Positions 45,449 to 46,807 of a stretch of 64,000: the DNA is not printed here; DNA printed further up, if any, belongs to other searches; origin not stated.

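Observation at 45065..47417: ThiS-like GG protein divergent from a LarE-like PP-loop enzyme and a ThiF-like E1: a protein-thiocarboxylate sulfur relay with no obvious target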

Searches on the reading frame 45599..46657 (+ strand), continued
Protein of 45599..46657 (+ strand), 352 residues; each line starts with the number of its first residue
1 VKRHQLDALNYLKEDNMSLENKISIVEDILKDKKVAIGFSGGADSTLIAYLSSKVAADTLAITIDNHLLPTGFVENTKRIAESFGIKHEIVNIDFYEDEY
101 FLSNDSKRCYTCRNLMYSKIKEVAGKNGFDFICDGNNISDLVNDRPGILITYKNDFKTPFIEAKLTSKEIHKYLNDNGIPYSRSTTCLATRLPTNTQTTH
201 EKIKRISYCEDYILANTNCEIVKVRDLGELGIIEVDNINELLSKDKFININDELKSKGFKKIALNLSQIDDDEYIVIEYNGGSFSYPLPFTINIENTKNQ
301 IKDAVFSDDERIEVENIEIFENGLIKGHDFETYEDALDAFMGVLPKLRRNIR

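Call 53: list_cluster_members(proteins=[P0355, P0356, P0362, P0364, P0373, P0395, P0396, P0408, P0409, P0418])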
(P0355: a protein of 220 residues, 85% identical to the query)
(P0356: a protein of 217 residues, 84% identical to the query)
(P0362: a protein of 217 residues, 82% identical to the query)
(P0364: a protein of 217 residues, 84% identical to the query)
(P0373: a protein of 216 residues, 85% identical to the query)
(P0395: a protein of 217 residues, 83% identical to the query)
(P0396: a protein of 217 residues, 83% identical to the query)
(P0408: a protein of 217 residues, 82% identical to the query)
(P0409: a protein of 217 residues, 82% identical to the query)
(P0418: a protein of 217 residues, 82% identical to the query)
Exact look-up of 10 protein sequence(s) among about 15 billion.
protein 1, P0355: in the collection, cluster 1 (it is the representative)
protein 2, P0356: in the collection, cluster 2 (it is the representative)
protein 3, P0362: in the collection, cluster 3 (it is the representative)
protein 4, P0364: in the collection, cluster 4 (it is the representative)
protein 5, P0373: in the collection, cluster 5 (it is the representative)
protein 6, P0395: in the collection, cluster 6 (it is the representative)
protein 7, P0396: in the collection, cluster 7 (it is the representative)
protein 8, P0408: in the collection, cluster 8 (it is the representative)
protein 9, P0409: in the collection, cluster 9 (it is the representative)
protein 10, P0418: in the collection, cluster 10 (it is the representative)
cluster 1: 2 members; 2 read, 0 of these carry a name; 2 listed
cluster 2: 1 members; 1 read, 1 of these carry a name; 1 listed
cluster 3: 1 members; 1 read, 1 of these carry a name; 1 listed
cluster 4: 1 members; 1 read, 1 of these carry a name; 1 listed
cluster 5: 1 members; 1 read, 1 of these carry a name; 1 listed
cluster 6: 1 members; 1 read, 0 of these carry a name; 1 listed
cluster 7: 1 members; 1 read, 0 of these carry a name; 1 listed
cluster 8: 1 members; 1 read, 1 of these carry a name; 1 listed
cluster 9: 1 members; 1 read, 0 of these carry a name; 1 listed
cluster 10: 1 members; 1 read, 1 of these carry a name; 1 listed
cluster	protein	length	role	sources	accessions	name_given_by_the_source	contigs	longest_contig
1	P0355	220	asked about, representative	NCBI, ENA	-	-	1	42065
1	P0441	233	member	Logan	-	-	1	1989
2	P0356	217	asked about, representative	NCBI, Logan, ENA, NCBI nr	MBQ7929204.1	MAG: TfuA-related McrA-glycine thioamidation protein [Methanobrevibacter sp.] | TfuA-related McrA-glycine thioamidation protein [Methanobrevibacter sp.]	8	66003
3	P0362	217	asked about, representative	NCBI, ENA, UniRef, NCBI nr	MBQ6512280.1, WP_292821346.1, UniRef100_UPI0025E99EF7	TfuA-related McrA-glycine thioamidation protein [Methanobrevibacter sp.] | TfuA-related McrA-glycine thioamidation protein n=1 Tax=Methanobrevibacter sp. ...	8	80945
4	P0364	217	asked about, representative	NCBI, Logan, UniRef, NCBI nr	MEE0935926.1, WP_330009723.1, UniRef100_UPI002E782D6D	MAG: TfuA-related McrA-glycine thioamidation protein [Methanobrevibacter sp.] | TfuA-related McrA-glycine thioamidation protein n=1 Tax=Methanobrevibacter sp. ... | TfuA-related McrA-glycine thioamidation protein [Methanobrevibacter sp.]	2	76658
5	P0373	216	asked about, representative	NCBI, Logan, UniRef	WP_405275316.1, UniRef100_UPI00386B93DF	TfuA-related McrA-glycine thioamidation protein [Methanobrevibacter sp.] | TfuA-related McrA-glycine thioamidation protein n=1 Tax=Methanobrevibacter sp. ...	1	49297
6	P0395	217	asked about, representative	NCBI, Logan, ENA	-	-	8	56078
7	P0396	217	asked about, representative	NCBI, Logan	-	-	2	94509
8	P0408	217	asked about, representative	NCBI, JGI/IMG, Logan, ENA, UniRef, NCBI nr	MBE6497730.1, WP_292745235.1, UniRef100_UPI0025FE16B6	MAG: TfuA-related McrA-glycine thioamidation protein [Methanobrevibacter sp.] | hypothetical protein | TfuA-related McrA-glycine thioamidation protein n=1 Tax=Methanobrevibacter sp. ...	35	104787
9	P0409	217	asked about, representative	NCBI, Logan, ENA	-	-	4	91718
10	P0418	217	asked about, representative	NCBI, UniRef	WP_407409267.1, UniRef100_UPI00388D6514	TfuA-related McrA-glycine thioamidation protein [Methanobrevibacter sp.] | TfuA-related McrA-glycine thioamidation protein n=1 Tax=Methanobrevibacter sp. ...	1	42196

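Call 54: list_cluster_members(proteins=[P0149, P0152, P0161, P0162, P0163, P0165, P0167, P0168, P0171, P0172])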
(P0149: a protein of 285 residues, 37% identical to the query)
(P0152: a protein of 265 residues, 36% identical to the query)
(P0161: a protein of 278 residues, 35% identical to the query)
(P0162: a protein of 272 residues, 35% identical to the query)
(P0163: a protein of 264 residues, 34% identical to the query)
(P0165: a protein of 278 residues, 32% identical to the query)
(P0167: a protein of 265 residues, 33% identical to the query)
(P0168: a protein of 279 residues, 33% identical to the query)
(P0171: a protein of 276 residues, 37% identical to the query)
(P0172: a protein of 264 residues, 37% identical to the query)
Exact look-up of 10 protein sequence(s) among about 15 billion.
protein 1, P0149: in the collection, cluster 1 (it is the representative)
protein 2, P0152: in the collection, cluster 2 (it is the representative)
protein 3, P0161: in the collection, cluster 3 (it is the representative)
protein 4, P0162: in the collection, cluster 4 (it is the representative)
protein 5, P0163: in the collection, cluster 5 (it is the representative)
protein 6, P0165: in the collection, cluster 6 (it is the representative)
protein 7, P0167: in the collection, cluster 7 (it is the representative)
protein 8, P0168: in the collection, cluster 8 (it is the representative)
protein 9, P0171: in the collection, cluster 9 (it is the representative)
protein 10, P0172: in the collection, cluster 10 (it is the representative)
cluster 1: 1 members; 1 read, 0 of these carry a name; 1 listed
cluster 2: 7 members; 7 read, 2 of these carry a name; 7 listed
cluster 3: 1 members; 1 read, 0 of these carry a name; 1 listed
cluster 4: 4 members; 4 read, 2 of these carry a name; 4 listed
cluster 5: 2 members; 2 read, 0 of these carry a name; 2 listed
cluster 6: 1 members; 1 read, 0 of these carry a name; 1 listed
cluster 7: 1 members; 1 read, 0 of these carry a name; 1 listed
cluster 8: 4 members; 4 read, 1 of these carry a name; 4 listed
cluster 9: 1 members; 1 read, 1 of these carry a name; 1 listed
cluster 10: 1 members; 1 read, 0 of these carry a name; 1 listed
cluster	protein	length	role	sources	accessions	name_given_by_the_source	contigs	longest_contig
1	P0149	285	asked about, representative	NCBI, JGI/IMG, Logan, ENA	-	-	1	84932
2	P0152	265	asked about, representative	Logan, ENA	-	-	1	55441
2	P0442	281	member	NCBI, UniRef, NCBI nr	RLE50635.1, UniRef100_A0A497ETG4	MAG: ATP-dependent sacrificial sulfur transferase LarE [Candidatus Methanomethylicota ... | ATP-dependent sacrificial sulfur transferase LarE n=1 Tax=Thermoproteota archaeon ... | MAG: ATP-dependent sacrificial sulfur transferase LarE [Candidatus Verstraetearchaeota ...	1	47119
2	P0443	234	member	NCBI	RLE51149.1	MAG: ATP-dependent sacrificial sulfur transferase LarE, partial [Candidatus ...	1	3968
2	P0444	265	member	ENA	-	-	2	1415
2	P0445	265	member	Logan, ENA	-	-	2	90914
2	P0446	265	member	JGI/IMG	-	-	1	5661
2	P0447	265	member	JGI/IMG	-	-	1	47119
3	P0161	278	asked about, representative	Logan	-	-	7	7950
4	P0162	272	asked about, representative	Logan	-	-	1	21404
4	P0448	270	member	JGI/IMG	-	uncharacterized protein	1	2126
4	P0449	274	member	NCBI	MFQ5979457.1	MAG: ATP-dependent sacrificial sulfur transferase LarE [Candidatus Heimdallarchaeota ...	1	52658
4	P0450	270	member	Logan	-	-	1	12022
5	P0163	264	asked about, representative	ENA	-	-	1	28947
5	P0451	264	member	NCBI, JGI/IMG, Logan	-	-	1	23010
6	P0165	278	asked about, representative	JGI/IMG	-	-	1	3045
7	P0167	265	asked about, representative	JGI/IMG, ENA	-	-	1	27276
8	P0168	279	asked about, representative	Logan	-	-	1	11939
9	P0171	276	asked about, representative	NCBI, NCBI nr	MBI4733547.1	MAG: ATP-dependent sacrificial sulfur transferase LarE [Rubrobacteridae bacterium] | ATP-dependent sacrificial sulfur transferase LarE [Rubrobacteridae bacterium]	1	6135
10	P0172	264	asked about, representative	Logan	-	-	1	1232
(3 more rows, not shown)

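Call 63: find_related_loci(query=A1, collection=metagenome_contigs, flank=8000)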
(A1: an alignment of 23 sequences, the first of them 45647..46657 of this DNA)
Query A1 (336 aa) in metagenome_contigs; peptide patterns used: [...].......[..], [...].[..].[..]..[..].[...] (x = any residue, [..] = any of these).
492 stretches matched a pattern; 253 encode a relative of the query (tblastn E <= 1e-3); the best 80 are kept; 80 distinct loci.
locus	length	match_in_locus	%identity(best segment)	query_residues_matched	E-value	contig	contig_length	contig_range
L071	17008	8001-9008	82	1-336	0e+0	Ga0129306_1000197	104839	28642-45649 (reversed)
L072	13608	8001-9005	77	1-335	9e-170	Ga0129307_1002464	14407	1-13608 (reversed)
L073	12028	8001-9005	75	1-335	1e-168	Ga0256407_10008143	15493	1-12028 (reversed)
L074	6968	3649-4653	74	1-335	8e-169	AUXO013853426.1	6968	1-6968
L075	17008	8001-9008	75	1-335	2e-167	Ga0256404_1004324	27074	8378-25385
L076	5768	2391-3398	74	1-335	5e-169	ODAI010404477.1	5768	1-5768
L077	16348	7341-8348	74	1-335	2e-165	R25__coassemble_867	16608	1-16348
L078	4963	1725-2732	74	1-335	5e-167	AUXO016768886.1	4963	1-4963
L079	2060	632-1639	73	1-336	1e-175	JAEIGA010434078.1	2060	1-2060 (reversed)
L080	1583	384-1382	70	1-335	8e-178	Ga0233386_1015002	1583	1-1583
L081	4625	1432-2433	73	1-335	3e-166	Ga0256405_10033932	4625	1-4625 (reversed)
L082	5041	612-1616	72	1-335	4e-165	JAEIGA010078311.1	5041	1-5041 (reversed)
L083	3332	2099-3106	72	1-335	2e-169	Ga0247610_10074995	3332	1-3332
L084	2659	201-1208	73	1-335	5e-172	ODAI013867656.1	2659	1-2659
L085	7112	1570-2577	72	1-335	6e-162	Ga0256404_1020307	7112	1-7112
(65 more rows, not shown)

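Call 65: predict_structure(alignment_id=A2)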
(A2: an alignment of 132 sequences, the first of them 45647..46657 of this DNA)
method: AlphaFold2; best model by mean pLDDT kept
length: 336 residues; sequences in the alignment: 132
mean_pLDDT: 96.4   pTM: 0.92
mean pLDDT of the five models: 96.4, 96.0, 96.0, 95.6, 95.5
residues with pLDDT >= 90: 319; 70-90: 16; 50-70: 1; < 50: 0
segments of 3 or more residues with pLDDT < 50: none
pLDDT, mean of each block of 10 residues (from residue 1): 97 99 98 99 98 97 98 98 96 94 98 97 95 92 98 98 96 98 98 98 97 98 93 98 98 93 98 96 90 92 98 98 97 88
secondary structure, 60 per line:
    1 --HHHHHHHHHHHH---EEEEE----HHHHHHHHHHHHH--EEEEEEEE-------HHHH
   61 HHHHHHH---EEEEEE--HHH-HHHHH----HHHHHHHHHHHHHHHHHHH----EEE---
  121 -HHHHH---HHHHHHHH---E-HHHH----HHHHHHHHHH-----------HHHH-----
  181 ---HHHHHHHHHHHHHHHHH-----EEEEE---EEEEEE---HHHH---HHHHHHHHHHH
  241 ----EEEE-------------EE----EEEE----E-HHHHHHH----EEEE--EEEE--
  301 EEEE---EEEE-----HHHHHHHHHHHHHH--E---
elements in order: H3-14 E18-22 H27-39 E42-49 H57-67 E71-76 H83-87 H92-110 E115-117 H122-126 H130-137 H143-146 H151-160 H172-175 H184-200 E206-210 E214-219 H223-226 H230-240 E245-248 E268-271 H278-284 E289-292 E295-298 E301-304 E308-311 H317-330

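Call 70: fold_search(model_id=the predicted structure, library=pdb)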
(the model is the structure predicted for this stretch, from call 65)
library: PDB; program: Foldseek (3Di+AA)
matches with E <= 10: 1852; with E <= 0.001: 210
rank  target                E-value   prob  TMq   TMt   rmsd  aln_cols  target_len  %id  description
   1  8cnz_D                6.3e-23  1.00  0.66  0.84   2.9       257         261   30  mmLarE-[4Fe-4S] phased by Fe-SAD (released 2024-01-31)
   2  8cnz_A                1.0e-22  1.00  0.64  0.83   3.3       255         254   29  mmLarE-[4Fe-4S] phased by Fe-SAD (released 2024-01-31)
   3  8cnz_C                2.8e-22  1.00  0.66  0.85   2.9       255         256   29  mmLarE-[4Fe-4S] phased by Fe-SAD (released 2024-01-31)
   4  8cnz_F                6.5e-22  1.00  0.65  0.83   3.3       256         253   29  mmLarE-[4Fe-4S] phased by Fe-SAD (released 2024-01-31)
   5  8cnz_E                7.3e-22  1.00  0.64  0.84   2.9       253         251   30  mmLarE-[4Fe-4S] phased by Fe-SAD (released 2024-01-31)
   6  8cp4_A                1.8e-21  1.00  0.65  0.84   3.2       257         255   29  [4Fe-4S] cluster containing LarE in complex with AMP (released 2024-01-31)
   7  5unm_C                6.1e-20  1.00  0.60  0.78   4.0       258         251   22  LarE, a sulfur transferase involved in synthesis of the cofactor for lactate racemase, substrate free form with flexib (released 2017-08-23)
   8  8cp3_A                9.8e-20  1.00  0.46  0.62   9.7       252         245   28  Apo-LarE in complex with AMP-PNP (released 2024-01-31)
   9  8cp3_B                1.2e-19  1.00  0.46  0.61  12.6       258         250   27  Apo-LarE in complex with AMP-PNP (released 2024-01-31)
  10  5udt_B                1.5e-19  1.00  0.64  0.83   3.3       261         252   22  LarE, a sulfur transferase involved in synthesis of the cofactor for lactate racemase, in complex with AMP (released 2017-08-23)
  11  5uds_C                1.5e-19  1.00  0.60  0.78   4.0       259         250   21  LarE, a sulfur transferase involved in synthesis of the cofactor for lactate racemase, in complex with MgATP (released 2017-08-23)
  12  5unm_A                1.5e-19  1.00  0.60  0.73   4.0       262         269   22  LarE, a sulfur transferase involved in synthesis of the cofactor for lactate racemase, substrate free form with flexib (released 2017-08-23)
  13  6dg3_G                1.5e-19  1.00  0.59  0.77   4.1       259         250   23  LarE, a sulfur transferase involved in synthesis of the cofactor for lactate racemase, in complex with caesium (released 2019-05-22)
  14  5uds_A                2.5e-19  1.00  0.60  0.74   4.0       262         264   22  LarE, a sulfur transferase involved in synthesis of the cofactor for lactate racemase, in complex with MgATP (released 2017-08-23)
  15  5udx_A                3.2e-19  1.00  0.58  0.76   4.4       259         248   23  LarE, a sulfur transferase involved in synthesis of the cofactor for lactate racemase, in complex with zinc (released 2017-08-23)
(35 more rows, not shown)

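Call 74: search_protein_families(library=pfam, proteins=[L046:11023-11481:-], max_evalue=10)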
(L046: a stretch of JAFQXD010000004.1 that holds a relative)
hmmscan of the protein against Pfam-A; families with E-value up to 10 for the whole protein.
L046:11023-11481:- (152 aa): 0 families

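Call 87: find_encoding_contigs(protein=P0149, flank=8000, max_places=2)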
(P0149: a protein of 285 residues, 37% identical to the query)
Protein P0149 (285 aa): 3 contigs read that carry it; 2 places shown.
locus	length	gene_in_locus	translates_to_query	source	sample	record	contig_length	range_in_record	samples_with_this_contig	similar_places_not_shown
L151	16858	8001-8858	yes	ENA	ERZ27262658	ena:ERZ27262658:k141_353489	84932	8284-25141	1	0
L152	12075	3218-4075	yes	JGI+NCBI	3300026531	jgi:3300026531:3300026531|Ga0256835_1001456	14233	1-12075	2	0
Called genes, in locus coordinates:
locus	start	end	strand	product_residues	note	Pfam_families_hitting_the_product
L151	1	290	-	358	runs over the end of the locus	PF18765:Polbeta (weak), PF14520:HHH_5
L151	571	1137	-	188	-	PF00025:Arf, PF00071:Ras, PF08477:Roc, PF00009:GTP_EFTU (weak)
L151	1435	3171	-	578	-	PF00501:AMP-binding, PF13193:AMP-binding_C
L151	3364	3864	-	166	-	-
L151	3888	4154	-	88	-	-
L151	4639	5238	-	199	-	-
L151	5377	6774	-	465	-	PF01472:PUA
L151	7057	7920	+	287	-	-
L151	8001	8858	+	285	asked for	PF01171:ATP_bind_3 (faint), PF02540:NAD_synthase (weak), PF06508:QueC (weak)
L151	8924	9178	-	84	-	PF00106:adh_short, PF08659:KR (weak), PF01370:Epimerase (weak), PF16363:GDP_Man_Dehyd (weak)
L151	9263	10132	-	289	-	PF04909:Amidohydro_2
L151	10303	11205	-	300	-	-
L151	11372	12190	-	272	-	PF13639:zf-RING_2 (weak)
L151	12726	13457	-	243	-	PF03483:B3_4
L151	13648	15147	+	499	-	PF13646:HEAT_2 (faint)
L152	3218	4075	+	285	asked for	PF01171:ATP_bind_3 (faint), PF02540:NAD_synthase (weak), PF06508:QueC (weak)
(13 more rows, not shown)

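Call 96: find_encoding_contigs(protein=P0001, flank=3000, max_places=5)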
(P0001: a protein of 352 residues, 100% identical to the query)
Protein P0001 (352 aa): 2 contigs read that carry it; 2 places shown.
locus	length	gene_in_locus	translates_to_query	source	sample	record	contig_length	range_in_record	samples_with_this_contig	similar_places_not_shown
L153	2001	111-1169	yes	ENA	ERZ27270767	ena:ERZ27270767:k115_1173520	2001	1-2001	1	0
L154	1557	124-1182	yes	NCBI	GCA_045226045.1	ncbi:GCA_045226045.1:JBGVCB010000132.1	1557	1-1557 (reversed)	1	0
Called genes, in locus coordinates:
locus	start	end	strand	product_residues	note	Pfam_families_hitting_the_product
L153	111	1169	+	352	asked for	PF02540:NAD_synthase (weak), PF01171:ATP_bind_3 (faint), PF06508:QueC (faint)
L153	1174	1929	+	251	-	PF00899:ThiF, PF03435:Sacchrp_dh_NADP (faint)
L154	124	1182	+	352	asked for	PF02540:NAD_synthase (weak), PF01171:ATP_bind_3 (faint), PF06508:QueC (faint)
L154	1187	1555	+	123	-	?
